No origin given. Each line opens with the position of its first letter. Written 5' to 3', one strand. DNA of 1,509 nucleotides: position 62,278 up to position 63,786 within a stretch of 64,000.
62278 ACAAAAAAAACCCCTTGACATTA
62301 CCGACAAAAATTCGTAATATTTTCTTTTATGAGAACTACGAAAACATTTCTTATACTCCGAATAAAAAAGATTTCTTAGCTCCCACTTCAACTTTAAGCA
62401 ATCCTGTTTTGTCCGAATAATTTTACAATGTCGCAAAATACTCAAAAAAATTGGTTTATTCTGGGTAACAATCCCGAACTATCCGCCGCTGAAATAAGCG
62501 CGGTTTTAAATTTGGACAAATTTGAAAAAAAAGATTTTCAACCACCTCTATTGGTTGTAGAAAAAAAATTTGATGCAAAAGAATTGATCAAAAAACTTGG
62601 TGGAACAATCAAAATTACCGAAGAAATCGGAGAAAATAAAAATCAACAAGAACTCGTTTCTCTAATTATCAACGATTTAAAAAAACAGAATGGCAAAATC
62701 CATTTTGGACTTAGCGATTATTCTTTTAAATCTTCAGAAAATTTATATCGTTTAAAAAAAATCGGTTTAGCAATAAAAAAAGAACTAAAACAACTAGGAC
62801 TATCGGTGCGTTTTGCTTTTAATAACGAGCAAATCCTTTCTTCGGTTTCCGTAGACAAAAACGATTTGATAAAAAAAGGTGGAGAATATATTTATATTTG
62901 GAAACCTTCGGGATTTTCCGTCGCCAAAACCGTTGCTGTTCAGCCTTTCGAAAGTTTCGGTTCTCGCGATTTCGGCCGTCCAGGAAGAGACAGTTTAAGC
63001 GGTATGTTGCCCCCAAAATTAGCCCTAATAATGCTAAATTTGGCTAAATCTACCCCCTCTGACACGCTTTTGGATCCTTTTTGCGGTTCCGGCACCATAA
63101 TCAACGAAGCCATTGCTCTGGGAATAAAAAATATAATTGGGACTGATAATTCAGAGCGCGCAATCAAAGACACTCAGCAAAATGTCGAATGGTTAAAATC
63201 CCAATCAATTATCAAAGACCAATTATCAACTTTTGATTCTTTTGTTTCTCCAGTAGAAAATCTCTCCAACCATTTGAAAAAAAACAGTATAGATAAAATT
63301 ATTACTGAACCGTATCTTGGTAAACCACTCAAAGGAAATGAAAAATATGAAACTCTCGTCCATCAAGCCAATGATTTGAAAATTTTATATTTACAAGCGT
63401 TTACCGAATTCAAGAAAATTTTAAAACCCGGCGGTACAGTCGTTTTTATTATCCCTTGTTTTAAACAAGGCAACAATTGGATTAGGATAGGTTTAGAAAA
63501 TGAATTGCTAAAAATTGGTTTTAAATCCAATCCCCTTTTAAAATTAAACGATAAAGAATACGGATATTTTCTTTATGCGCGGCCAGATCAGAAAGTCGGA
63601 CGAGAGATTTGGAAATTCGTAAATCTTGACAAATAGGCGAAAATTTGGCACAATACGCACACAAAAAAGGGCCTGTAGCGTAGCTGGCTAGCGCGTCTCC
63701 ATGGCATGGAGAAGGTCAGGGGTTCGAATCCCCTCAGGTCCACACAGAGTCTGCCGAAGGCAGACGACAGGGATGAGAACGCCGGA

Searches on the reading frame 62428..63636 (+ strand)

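Call 9: search_protein_families(library=pfam, proteins=[window:62428-63636:+], max_evalue=0.001)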
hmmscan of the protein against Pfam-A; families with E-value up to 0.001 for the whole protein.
window:62428-63636:+ (402 aa): 6 families
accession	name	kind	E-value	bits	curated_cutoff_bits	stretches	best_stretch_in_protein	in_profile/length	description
PF01170.24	UPF0020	-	3.5e-14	53.4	22.3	1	191-343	9-167/197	RMKL-like, methyltransferase domain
PF01555.25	N6_N4_Mtase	-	6.6e-09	36.5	26.7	1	105-249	93-219/221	DNA methylase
PF13847.12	Methyltransf_31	-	5.7e-08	33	27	1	211-344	4-113/145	Methyltransferase domain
PF03602.21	Cons_hypoth95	-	1.2e-06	28.7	24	1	208-269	39-104/182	Conserved hypothetical protein 95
PF08241.18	Methyltransf_11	-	0.00032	21.7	21.2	0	216-291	2-64/95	Methyltransferase domain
PF06325.19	PrmA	-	0.00055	20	22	1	209-260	160-211/296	Ribosomal protein L11 methyltransferase (PrmA)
